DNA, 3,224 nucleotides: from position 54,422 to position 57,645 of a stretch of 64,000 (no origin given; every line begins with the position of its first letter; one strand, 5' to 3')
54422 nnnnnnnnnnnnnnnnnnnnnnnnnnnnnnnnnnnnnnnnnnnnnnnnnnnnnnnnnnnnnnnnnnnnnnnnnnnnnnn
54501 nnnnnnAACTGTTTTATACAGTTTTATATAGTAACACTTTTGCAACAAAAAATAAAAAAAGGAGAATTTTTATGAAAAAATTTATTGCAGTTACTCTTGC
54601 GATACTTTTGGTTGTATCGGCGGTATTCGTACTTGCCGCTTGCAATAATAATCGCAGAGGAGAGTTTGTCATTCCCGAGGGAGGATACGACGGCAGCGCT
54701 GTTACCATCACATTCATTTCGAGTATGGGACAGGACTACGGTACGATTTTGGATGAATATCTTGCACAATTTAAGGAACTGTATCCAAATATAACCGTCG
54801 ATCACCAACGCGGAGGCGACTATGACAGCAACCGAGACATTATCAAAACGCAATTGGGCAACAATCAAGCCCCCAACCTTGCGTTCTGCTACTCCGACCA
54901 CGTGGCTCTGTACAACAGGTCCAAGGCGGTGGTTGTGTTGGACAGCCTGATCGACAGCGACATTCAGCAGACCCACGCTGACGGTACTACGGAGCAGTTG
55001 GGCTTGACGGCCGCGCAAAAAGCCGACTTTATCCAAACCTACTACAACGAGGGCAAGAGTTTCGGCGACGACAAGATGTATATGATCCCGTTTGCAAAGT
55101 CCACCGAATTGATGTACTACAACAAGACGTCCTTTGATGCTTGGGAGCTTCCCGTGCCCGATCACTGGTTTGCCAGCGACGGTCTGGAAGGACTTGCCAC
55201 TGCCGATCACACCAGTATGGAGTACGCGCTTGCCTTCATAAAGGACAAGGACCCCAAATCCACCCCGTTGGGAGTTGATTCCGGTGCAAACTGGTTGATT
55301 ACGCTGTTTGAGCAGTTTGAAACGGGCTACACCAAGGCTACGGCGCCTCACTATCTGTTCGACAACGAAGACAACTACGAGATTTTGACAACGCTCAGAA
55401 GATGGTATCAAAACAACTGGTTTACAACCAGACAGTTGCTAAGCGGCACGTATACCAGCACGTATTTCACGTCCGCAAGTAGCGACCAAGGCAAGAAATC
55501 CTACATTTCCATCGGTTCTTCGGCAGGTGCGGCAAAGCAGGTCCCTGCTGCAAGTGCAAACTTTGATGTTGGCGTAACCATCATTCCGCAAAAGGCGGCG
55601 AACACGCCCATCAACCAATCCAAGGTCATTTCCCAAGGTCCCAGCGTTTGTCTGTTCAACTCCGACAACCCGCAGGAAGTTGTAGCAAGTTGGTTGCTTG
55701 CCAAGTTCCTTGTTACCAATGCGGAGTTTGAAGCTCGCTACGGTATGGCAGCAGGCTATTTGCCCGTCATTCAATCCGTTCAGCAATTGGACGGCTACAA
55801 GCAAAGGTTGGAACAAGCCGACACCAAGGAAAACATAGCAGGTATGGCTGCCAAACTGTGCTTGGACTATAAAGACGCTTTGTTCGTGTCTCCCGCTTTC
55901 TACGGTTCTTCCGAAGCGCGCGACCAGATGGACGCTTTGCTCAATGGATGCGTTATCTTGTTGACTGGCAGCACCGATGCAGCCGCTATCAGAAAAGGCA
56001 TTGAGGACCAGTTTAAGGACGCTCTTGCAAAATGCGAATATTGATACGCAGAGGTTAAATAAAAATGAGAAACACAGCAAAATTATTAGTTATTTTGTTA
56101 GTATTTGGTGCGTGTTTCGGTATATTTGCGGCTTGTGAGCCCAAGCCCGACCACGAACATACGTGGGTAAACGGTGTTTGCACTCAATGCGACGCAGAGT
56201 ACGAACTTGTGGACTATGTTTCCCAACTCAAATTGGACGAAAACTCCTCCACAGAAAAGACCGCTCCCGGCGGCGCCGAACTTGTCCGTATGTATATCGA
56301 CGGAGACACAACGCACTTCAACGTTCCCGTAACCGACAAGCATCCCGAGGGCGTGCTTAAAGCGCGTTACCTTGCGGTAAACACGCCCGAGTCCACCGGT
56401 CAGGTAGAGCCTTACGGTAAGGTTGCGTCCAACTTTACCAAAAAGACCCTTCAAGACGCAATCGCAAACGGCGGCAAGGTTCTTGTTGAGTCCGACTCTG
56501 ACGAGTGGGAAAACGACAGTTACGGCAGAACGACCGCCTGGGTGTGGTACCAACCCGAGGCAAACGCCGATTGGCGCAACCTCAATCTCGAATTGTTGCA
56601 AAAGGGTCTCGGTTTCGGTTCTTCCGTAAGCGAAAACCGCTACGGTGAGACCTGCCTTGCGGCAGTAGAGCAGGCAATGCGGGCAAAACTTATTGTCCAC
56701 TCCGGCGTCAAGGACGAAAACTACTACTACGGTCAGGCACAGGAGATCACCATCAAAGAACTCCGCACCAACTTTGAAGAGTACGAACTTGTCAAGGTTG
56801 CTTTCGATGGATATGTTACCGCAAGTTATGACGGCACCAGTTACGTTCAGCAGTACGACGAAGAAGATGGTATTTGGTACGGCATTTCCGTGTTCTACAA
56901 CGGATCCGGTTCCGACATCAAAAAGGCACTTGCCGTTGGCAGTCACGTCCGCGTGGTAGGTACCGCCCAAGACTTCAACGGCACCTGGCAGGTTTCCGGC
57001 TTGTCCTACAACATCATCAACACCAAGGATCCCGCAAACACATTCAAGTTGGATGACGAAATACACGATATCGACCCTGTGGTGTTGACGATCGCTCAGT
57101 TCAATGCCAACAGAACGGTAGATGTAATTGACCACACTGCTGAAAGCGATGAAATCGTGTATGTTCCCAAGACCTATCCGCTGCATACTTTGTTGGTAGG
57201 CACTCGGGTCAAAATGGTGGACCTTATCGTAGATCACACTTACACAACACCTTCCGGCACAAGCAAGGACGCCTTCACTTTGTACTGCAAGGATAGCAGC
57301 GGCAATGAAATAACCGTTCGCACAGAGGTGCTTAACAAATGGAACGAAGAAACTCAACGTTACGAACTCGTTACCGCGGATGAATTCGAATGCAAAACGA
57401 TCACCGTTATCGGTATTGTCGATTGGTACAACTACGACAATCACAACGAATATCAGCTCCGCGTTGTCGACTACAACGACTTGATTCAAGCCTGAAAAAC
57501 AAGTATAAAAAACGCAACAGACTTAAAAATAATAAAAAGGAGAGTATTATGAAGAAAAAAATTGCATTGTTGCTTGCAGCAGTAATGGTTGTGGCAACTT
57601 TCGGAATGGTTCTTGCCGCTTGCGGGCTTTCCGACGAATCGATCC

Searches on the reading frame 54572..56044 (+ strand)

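Call 15: search_protein_families(library=pfam, proteins=[window:54572-56044:+])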
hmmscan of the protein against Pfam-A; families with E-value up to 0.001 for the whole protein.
window:54572-56044:+ (490 aa): 1 family
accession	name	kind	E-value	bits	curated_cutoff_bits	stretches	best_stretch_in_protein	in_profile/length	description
PF01547.30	SBP_bac_1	-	7.7e-11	43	26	1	55-382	6-302/307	Bacterial extracellular solute-binding protein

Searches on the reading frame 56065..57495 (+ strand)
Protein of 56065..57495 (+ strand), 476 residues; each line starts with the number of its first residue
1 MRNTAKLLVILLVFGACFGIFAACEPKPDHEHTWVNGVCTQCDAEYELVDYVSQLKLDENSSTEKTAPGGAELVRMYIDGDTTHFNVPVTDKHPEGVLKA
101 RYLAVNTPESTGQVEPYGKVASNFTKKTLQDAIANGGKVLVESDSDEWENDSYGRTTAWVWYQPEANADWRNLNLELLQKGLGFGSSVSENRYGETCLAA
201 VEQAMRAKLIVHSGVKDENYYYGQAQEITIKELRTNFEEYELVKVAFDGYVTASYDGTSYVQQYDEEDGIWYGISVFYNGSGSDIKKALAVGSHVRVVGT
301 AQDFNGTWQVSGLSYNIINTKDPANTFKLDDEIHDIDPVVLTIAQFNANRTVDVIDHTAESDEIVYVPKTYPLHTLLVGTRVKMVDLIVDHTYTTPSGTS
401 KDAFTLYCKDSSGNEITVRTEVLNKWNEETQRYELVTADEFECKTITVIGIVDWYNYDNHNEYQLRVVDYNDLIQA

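Call 15: search_protein_families(library=pfam, proteins=[window:56065-57495:+])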
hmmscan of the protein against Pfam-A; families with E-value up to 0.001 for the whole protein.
window:56065-57495:+ (476 aa): 1 family
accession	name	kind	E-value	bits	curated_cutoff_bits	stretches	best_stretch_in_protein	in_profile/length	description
PF00565.23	SNase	-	8.4e-11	42.7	21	1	101-208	3-101/107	Staphylococcal nuclease homologue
